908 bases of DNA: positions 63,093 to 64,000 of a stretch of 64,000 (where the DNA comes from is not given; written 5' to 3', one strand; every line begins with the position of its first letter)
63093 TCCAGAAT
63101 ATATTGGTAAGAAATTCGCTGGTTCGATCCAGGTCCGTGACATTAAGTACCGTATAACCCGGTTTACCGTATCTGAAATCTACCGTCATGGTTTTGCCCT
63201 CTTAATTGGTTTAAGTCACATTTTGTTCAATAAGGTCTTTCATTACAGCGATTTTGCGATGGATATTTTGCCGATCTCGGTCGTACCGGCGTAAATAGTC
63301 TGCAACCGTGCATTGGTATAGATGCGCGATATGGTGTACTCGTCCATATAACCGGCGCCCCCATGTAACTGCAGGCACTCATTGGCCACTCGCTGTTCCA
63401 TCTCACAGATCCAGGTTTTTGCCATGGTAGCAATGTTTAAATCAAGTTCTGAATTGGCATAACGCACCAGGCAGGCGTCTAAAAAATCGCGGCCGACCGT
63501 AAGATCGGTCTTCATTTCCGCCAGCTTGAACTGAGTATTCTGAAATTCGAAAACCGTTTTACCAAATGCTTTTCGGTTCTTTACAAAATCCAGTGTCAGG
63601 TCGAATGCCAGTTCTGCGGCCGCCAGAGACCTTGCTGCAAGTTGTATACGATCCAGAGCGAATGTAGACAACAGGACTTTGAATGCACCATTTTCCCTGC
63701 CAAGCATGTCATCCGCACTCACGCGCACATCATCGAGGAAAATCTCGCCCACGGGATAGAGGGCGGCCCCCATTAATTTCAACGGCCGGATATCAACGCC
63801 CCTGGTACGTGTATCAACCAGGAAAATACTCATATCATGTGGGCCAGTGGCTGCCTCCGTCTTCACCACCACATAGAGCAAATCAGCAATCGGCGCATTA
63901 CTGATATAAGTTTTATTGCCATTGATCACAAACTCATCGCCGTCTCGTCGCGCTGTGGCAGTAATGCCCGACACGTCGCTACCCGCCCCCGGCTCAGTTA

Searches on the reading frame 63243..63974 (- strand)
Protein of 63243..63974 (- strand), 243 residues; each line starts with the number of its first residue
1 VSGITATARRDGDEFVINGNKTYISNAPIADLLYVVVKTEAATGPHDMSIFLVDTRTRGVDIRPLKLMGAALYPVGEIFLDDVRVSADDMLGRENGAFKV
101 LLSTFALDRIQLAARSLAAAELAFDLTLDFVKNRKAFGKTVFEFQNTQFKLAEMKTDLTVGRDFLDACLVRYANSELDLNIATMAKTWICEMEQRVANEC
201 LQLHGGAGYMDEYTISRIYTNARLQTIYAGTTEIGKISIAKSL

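Call 7: search_protein_families(library=pfam, proteins=[window:63243-63974:-])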
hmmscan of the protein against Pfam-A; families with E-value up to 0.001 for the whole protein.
window:63243-63974:- (243 aa): 4 families
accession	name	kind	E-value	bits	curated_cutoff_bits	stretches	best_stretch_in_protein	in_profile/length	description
PF00441.29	Acyl-CoA_dh_1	-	2e-37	129.1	22.4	1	98-243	4-149/150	Acyl-CoA dehydrogenase, C-terminal domain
PF02770.24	Acyl-CoA_dh_M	-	4.4e-17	62.5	33.3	1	5-83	18-97/97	Acyl-CoA dehydrogenase, middle domain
PF08028.16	Acyl-CoA_dh_2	-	3.6e-11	43.9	22.7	1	112-231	3-132/134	Acyl-CoA dehydrogenase, C-terminal domain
PF22924.1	ACOX_C_alpha1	-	0.00081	19.7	27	0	181-234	106-159/169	Acyl-CoA oxidase, C-alpha1 domain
